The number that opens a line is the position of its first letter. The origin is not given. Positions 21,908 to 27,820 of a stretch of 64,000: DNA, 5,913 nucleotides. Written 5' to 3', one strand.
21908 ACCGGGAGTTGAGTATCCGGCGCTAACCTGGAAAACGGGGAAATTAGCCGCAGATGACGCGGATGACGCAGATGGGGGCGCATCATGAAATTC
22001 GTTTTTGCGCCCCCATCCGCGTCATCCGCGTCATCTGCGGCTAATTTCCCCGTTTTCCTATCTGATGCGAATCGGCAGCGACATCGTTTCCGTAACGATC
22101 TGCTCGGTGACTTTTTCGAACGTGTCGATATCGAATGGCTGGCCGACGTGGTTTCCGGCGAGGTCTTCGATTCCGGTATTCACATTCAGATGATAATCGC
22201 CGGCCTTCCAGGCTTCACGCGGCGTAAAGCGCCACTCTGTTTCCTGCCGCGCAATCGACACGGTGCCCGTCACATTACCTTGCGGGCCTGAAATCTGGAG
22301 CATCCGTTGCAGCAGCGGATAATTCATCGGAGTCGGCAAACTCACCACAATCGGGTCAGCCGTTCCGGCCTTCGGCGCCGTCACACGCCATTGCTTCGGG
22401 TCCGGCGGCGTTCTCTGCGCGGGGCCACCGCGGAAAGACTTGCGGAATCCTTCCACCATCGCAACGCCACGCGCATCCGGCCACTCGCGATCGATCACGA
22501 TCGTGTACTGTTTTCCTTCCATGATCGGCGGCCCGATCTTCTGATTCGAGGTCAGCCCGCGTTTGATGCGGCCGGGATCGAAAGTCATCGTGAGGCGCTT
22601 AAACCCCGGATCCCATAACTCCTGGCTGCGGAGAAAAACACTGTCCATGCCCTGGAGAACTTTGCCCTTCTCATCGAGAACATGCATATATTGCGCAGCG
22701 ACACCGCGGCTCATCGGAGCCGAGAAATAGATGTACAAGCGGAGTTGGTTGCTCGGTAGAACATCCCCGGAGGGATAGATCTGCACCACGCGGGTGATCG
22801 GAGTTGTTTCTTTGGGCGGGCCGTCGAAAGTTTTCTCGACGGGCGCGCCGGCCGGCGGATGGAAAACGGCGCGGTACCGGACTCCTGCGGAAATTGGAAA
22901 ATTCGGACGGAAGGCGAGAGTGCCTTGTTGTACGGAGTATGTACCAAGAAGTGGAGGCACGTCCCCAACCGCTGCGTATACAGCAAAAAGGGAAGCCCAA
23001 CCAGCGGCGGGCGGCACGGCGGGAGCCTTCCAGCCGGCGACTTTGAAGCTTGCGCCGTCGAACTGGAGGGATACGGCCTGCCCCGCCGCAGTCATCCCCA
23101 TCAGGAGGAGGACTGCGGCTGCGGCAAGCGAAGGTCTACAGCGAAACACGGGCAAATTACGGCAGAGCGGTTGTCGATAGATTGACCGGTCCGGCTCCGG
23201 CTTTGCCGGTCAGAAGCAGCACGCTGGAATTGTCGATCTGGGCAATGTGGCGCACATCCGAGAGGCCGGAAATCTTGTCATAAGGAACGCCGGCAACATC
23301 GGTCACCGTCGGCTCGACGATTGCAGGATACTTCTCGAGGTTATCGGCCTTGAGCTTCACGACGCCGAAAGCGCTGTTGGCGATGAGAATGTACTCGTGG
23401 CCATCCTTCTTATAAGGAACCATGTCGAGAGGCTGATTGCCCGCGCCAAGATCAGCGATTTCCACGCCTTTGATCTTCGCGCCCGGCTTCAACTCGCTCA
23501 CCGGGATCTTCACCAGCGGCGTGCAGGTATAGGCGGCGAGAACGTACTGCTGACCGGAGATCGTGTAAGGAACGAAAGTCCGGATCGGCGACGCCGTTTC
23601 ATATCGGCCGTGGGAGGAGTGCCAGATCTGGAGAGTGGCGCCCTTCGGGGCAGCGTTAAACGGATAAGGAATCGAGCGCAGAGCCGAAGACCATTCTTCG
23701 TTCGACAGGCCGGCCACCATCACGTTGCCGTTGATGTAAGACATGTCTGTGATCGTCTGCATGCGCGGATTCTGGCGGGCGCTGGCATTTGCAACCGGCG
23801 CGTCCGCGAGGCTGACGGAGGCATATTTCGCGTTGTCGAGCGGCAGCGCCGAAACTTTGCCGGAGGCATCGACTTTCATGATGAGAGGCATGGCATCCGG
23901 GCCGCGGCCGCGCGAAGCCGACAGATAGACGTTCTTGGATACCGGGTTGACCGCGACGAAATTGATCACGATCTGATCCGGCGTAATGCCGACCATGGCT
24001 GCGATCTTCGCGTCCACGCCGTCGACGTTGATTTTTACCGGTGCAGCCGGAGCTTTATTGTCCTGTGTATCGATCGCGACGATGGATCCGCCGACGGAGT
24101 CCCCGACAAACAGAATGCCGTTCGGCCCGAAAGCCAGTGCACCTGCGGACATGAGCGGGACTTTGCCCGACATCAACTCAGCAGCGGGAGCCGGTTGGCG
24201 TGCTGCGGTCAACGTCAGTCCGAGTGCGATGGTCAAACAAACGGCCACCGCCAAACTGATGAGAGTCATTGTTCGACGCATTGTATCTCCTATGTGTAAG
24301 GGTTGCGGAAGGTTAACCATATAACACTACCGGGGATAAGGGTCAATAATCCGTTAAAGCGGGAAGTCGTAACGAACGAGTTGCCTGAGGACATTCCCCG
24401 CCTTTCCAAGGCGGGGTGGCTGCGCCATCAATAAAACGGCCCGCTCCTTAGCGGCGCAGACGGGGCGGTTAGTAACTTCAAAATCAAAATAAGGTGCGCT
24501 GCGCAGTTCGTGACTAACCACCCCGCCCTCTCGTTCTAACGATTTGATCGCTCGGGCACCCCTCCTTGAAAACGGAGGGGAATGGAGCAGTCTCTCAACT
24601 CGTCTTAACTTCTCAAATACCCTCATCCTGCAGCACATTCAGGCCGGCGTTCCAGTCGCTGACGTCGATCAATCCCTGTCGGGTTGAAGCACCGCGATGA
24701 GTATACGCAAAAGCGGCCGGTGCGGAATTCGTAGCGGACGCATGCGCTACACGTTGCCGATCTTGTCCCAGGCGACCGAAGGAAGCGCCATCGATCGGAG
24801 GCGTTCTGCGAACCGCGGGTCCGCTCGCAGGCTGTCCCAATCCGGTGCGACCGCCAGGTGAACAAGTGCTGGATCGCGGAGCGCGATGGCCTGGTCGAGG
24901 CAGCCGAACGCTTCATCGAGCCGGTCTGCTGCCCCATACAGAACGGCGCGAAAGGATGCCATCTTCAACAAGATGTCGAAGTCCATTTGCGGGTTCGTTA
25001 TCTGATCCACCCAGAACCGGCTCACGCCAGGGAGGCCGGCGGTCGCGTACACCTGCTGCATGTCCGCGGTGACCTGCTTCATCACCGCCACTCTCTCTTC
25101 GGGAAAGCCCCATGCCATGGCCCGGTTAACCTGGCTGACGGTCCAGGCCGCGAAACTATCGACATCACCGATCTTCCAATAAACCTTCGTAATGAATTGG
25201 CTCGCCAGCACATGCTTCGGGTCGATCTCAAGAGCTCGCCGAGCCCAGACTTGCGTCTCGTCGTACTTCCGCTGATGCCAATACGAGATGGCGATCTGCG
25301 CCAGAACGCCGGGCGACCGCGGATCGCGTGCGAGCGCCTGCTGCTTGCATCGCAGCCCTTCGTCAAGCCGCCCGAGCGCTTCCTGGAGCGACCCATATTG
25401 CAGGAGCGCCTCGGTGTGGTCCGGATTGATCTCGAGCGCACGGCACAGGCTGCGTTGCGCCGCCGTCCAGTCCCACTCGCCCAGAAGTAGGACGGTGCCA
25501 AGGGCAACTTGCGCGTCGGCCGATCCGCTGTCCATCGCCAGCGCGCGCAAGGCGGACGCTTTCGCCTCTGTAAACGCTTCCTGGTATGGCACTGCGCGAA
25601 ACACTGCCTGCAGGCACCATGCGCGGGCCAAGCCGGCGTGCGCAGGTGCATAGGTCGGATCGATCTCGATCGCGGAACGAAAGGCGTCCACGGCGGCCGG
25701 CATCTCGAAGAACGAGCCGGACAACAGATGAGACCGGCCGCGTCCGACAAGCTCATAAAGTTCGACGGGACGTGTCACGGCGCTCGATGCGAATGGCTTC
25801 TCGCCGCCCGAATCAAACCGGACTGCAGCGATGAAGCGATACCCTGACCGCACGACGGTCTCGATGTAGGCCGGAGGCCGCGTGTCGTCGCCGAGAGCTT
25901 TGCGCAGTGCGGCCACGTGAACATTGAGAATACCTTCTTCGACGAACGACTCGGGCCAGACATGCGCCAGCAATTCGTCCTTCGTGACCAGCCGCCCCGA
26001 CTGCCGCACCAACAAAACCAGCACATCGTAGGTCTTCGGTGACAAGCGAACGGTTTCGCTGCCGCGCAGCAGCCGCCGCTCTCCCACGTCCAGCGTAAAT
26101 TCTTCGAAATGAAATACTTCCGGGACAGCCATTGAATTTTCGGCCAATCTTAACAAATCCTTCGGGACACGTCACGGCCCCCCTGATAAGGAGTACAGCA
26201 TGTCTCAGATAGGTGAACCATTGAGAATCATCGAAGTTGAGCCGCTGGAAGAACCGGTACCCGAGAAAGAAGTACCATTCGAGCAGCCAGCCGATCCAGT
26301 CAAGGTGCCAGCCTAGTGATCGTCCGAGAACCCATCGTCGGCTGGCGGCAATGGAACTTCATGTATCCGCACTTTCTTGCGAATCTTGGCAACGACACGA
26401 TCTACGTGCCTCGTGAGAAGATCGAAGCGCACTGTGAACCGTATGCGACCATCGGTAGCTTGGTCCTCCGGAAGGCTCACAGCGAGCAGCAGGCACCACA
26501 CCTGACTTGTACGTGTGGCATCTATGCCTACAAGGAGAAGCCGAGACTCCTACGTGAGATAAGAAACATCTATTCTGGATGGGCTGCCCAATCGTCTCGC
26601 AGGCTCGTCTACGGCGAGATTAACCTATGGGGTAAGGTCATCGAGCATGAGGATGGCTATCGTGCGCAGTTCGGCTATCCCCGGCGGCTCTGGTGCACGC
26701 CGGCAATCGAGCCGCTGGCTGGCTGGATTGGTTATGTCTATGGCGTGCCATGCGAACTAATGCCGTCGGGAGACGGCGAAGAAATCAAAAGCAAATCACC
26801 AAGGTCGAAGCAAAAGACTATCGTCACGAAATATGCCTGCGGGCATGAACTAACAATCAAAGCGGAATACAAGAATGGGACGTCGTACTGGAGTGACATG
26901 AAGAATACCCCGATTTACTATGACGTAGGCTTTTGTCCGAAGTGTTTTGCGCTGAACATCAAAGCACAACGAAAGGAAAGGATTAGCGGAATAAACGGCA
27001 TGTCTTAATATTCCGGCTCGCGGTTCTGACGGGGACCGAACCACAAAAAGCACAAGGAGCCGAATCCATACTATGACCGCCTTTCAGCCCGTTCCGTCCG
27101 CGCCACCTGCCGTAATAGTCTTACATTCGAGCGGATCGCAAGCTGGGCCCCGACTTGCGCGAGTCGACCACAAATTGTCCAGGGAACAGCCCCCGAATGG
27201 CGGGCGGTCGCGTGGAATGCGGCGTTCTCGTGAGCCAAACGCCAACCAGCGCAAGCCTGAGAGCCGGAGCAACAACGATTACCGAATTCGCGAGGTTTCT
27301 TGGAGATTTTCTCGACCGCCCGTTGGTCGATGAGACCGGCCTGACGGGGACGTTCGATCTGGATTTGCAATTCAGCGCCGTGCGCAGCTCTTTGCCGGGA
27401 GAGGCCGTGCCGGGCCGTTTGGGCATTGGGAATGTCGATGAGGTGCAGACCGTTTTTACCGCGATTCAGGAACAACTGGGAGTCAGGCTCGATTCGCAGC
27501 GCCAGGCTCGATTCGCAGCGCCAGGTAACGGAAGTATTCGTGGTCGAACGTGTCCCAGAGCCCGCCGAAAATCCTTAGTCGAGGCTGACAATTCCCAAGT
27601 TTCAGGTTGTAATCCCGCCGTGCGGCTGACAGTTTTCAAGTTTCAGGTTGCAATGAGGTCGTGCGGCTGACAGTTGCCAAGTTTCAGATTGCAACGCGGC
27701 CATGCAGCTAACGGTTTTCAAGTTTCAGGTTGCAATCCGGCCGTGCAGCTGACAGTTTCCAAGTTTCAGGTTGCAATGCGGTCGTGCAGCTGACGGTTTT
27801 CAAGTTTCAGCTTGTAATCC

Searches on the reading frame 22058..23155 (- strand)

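Call 18: search_protein_families(library=pfam, proteins=[window:22058-23155:-], max_evalue=0.01)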
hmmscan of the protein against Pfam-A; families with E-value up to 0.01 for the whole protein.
window:22058-23155:- (365 aa): 2 families
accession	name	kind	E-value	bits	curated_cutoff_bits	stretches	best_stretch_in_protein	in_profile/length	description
PF13205.12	Big_5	-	6.1e-06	27.4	23.6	1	268-342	24-100/105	Bacterial Ig-like domain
PF19077.6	Big_13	-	0.00011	23.1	27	1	296-345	53-102/102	Bacterial Ig-like domain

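Call 19: search_protein_families(library=ncbifam, proteins=[window:22058-23155:-], max_evalue=0.01)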
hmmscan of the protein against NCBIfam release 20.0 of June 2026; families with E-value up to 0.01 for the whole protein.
window:22058-23155:- (365 aa): 0 families

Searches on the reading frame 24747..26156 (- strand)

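Call 18: search_protein_families(library=pfam, proteins=[window:24747-26156:-], max_evalue=0.01)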
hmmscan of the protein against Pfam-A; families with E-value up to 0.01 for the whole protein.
window:24747-26156:- (469 aa): 12 families
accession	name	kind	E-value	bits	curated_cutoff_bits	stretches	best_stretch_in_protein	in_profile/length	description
PF00486.34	Trans_reg_C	-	1.3e-20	73.7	26.2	1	34-108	2-77/77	Transcriptional regulatory protein, C terminal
PF13431.12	TPR_17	-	2.3e-13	49.7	24.4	0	239-267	4-32/34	Tetratricopeptide repeat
PF14559.12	TPR_19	-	5.1e-12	46.4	25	1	225-282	2-59/68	Tetratricopeptide repeat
PF00515.34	TPR_1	-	3.8e-10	39.6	27.8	0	285-315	4-34/34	Tetratricopeptide repeat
PF07719.23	TPR_2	-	4.6e-10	39.3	27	0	284-315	3-34/34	Tetratricopeptide repeat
PF13181.12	TPR_8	-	9.5e-09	35.2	25.7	0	285-315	4-34/34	Tetratricopeptide repeat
PF13414.12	TPR_11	-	1.4e-08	34.8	26.8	0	153-177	11-35/42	TPR repeat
PF13428.12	TPR_14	-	2.2e-07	31.3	23.5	0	249-289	2-42/44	Tetratricopeptide repeat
PF13424.12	TPR_12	-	0.00021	21.9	30.1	1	250-313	5-76/77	Tetratricopeptide repeat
PF13371.12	TPR_9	-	0.0019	18.6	35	1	226-282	7-63/73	Tetratricopeptide repeat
PF23914.1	TPR_CcmH_CycH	-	0.0025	18.1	42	0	217-302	54-141/158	Cytochrome c-type biogenesis protein H TPR domain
PF13432.12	TPR_16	-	0.0029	18.5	32.7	0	229-281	12-64/65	Tetratricopeptide repeat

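Call 19: search_protein_families(library=ncbifam, proteins=[window:24747-26156:-], max_evalue=0.01)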
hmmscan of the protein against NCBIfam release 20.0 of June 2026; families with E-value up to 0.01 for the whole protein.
window:24747-26156:- (469 aa): 45 families (the best 25 are shown)
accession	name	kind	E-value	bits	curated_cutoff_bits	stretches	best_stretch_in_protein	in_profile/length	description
NF009037.0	PRK12370.1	equivalog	1.9e-20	72.8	589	1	13-112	12-109/553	HilA/EilA family virulence transcriptional regulator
NF045944.1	ResRegRpaBCyano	equivalog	1.5e-14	53.9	330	1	8-108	124-227/229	response regulator transcription factor RpaB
TIGR02154.1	PhoB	equivalog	1.6e-13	50.5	296.2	1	9-108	126-225/226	phosphate regulon transcriptional regulator PhoB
NF040689.1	MtrAB_MtrA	equivalog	5.2e-13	48.9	300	1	3-107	112-217/219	MtrAB system response regulator MtrA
NF007546.0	PRK10161.1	equivalog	3.8e-12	46.3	471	1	8-110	125-227/229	phosphate response regulator transcription factor PhoB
NF007540.1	PRK10153.1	equivalog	5.7e-12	45.3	400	1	13-115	4-107/516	lysine decarboxylation/transport transcriptional activator CadC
NF033117.2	vanR_ACDEGLN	exception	5.9e-12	45.7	350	1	13-107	129-224/226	VanR-ABDEGLN family response regulator transcription factor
NF007820.0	PRK10529.1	equivalog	1.1e-11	44.6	325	1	5-109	119-224/225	two-component system response regulator KdpE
NF033120.0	vanR_FM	exception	2.9e-11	43.4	460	1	3-108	123-229/231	vancomycin resistance response regulator transcription factor, VanR-F/VanR-M family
TIGR02917.1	PEP_TPR_lipo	equivalog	5.1e-11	41.2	312.2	1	206-333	560-686/899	XrtA/PEP-CTERM system TPR-repeat protein PrsT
NF053854.1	RespRegPhoBBctds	equivalog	3.6e-10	39.6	270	1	10-101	128-217/225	two-component system response regulator PhoB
NF005568.0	PRK07239.1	equivalog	5.9e-10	38.6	273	1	18-110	286-373/381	uroporphyrinogen-III synthase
NF007005.1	PRK09468.1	equivalog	2e-09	37.2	331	1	12-110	134-233/237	osmolarity response regulator transcription factor OmpR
TIGR01387.1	cztR_silR_copR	subfamily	3.4e-09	36.7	279.2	1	11-107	121-217/218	heavy metal response regulator transcription factor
TIGR02521.1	type_IV_pilW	equivalog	3.9e-09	36.4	154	1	192-333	44-186/234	type IV pilus biogenesis/stability protein PilW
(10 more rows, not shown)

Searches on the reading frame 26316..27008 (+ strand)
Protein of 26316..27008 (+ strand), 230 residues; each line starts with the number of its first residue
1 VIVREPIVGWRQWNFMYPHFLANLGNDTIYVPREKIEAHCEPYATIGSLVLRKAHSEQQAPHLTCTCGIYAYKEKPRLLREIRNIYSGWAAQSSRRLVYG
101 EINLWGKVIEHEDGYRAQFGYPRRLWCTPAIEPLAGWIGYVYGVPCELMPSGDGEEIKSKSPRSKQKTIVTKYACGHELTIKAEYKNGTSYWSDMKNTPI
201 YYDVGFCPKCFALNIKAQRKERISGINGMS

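Call 18: search_protein_families(library=pfam, proteins=[window:26316-27008:+], max_evalue=0.01)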
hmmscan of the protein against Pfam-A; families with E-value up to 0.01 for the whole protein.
window:26316-27008:+ (230 aa): 0 families

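Call 19: search_protein_families(library=ncbifam, proteins=[window:26316-27008:+], max_evalue=0.01)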
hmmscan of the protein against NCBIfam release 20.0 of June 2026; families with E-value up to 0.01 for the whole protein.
window:26316-27008:+ (230 aa): 0 families

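Call 33: search_protein_families(library=pfam, proteins=[window:26316-27008:+], max_evalue=1)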
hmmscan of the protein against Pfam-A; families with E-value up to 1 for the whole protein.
window:26316-27008:+ (230 aa): 0 families

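Call 45: find_homologous_proteins(query=window:26316-27008:+, max_evalue=0.00001)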
Query window:26316-27008:+ (230 aa): 183 proteins with E <= 0.00001 among 252 candidates; the best 120 are listed.
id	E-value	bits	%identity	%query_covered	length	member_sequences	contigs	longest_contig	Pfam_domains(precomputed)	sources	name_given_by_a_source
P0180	1.6e-135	468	89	97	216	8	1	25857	-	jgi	jgi:hypothetical protein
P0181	2.4e-131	455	87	97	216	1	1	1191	-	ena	-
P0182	8.9e-131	453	86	97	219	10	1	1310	-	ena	-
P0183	1.3e-129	449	87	95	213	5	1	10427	-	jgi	jgi:hypothetical protein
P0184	1.5e-125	436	84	97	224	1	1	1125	-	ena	-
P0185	3.3e-125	435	82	97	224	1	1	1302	-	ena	-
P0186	1.3e-124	433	85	97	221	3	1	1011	-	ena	-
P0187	1.5e-123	429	83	97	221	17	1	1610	-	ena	-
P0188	2.1e-123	429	85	96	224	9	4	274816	-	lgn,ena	-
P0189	6.4e-123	427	84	95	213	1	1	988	-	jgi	-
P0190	2.0e-121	422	82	96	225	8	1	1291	-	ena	-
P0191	2.8e-121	422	81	97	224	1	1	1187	-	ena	-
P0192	4.9e-121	421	79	97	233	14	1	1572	-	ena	-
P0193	1.7e-120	419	82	97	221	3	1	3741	-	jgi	jgi:hypothetical protein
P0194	2.5e-120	419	82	96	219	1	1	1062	-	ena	-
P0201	2.5e-116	405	84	90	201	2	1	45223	-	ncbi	-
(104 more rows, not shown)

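Call 46: find_encoding_contigs(protein=P0180, flank=8000, max_places=3)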
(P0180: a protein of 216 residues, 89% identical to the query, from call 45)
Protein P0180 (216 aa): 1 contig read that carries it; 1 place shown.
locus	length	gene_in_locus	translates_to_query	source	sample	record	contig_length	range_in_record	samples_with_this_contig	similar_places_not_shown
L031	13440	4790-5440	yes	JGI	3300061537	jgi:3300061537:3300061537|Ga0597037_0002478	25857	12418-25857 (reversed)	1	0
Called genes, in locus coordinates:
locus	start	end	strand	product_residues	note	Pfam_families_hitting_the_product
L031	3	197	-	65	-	?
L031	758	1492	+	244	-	-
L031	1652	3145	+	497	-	-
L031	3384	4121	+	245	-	-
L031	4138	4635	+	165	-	PF00903:Glyoxalase, PF13669:Glyoxalase_4, PF18029:Glyoxalase_6 (weak)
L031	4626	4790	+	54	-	-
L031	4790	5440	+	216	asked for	-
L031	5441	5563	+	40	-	-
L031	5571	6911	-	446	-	PF07586:HXXSHH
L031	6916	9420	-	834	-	PF07626:PSD3, PF07637:PSD5, PF07631:PSD4, PF07627:PSCyt3, PF07624:PSD2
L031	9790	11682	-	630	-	PF01011:PQQ, PF13360:PQQ_2, PF13570:Beta-prop_ACSF4 (faint)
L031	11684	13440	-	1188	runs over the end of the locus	PF13620:CarboxypepD_reg, PF25183:OMP_b-brl_4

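Call 47: find_encoding_contigs(protein=P0188, flank=8000, max_places=3)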
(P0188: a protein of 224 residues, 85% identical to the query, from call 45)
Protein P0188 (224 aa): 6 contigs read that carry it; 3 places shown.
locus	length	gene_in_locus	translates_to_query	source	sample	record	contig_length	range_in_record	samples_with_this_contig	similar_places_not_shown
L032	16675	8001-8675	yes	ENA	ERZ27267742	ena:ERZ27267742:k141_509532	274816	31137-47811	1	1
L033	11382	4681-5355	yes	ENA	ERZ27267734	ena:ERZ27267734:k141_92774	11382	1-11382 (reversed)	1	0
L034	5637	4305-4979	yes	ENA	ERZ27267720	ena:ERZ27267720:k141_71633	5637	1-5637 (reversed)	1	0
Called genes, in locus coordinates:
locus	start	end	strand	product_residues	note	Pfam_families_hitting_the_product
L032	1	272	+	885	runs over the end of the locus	PF12704:MacB_PCD, PF02687:FtsX, PF12704:MacB_PCD, PF02687:FtsX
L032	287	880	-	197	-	-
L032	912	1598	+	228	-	-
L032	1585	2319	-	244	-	PF16697:Yop-YscD_cpl, PF00498:FHA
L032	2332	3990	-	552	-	PF12543:DUF3738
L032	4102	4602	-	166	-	-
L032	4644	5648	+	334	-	-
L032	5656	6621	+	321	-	PF04199:Cyclase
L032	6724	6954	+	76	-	-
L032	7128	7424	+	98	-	PF13495:Phage_int_SAM_4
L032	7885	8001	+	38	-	-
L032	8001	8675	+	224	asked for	-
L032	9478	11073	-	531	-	PF07969:Amidohydro_3, PF01979:Amidohydro_1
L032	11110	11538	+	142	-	PF01243:PNPOx_N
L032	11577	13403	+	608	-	PF12796:Ank_2, PF13637:Ank_4, PF00023:Ank (weak), PF13637:Ank_4, PF12796:Ank_2, PF00023:Ank (weak), PF12796:Ank_2, PF13637:Ank_4, +4 more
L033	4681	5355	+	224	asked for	-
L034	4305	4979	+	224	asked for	-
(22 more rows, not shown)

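Call 48: find_encoding_contigs(protein=P0201, flank=8000, max_places=3)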
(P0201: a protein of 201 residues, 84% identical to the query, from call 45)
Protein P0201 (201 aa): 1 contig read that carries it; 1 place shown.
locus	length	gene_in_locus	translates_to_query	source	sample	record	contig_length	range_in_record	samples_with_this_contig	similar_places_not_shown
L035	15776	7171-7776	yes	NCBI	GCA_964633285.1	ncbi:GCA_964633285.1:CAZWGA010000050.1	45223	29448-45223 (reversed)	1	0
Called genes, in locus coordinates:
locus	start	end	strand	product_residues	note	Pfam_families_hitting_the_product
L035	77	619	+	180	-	-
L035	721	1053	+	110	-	PF19135:DUF5818 (weak)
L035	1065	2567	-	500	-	PF00089:Trypsin, PF13365:Trypsin_2, PF00595:PDZ, PF13180:PDZ_2, PF17820:PDZ_6, PF00595:PDZ, PF13180:PDZ_2, PF17820:PDZ_6, +1 more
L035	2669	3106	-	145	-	PF25087:GMPPB_C (faint), PF14602:Hexapep_2 (faint), PF00132:Hexapep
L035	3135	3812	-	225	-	PF25778:DUF7948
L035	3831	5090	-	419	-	PF13692:Glyco_trans_1_4, PF00534:Glycos_transf_1 (faint)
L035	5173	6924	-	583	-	PF19543:GH123_N (faint), PF22680:Glyco_hydro_123_N_2, PF13320:GH123_cat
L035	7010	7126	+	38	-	-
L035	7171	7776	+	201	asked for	-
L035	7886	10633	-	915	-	PF17996:CE2_N (faint)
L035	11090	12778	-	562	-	PF00551:Formyl_trans_N, PF01522:Polysacc_deac_1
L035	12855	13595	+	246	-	PF13489:Methyltransf_23, PF13847:Methyltransf_31, PF08241:Methyltransf_11, PF08242:Methyltransf_12, PF13649:Methyltransf_25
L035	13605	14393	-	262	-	PF01061:ABC2_membrane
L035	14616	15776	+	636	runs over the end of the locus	PF01590:GAF (weak), PF13185:GAF_2, PF01590:GAF, PF13185:GAF_2, PF13492:GAF_3, PF00512:HisKA, PF02518:HATPase_c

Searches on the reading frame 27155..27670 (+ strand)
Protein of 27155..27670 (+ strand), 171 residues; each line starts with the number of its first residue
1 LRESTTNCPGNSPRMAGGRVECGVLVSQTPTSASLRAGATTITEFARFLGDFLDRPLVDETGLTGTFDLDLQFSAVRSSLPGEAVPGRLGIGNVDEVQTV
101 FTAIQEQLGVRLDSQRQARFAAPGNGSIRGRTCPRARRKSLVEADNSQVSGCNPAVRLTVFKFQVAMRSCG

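Call 18: search_protein_families(library=pfam, proteins=[window:27155-27670:+], max_evalue=0.01)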
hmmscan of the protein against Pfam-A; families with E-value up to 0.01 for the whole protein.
window:27155-27670:+ (171 aa): 1 family
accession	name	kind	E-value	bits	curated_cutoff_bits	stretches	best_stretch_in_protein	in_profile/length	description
PF12543.13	DUF3738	-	7.3e-16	59.2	22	1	31-117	103-180/190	Protein of unknown function (DUF3738)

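Call 19: search_protein_families(library=ncbifam, proteins=[window:27155-27670:+], max_evalue=0.01)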
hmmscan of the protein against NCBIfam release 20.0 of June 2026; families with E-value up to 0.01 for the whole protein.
window:27155-27670:+ (171 aa): 1 family
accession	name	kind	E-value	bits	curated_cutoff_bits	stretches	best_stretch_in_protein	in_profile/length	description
TIGR03435.1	Soli_TIGR03435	paralog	1.1e-15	58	40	1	27-117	142-224/241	TIGR03435 family protein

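Call 31: find_encoding_contigs(protein=window:27197-27670:+, flank=3000, max_places=10)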
Protein window:27197-27670:+ (157 aa): 3 contigs read that carry it; 1 place shown.
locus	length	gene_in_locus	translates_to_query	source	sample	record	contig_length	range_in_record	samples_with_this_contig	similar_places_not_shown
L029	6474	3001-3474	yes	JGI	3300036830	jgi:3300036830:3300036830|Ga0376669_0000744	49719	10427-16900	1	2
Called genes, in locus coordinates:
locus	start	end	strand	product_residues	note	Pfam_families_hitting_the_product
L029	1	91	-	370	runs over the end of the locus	-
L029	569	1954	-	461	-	PF00486:Trans_reg_C, PF00515:TPR_1 (faint), PF07719:TPR_2 (faint), PF13181:TPR_8 (faint), PF13414:TPR_11 (faint), PF13428:TPR_14 (faint), PF14559:TPR_19 (faint), PF13431:TPR_17 (faint)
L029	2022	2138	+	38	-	-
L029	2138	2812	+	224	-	-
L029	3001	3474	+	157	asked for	PF12543:DUF3738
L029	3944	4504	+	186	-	-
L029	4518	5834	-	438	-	PF08309:LVIVD (faint)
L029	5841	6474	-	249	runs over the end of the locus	-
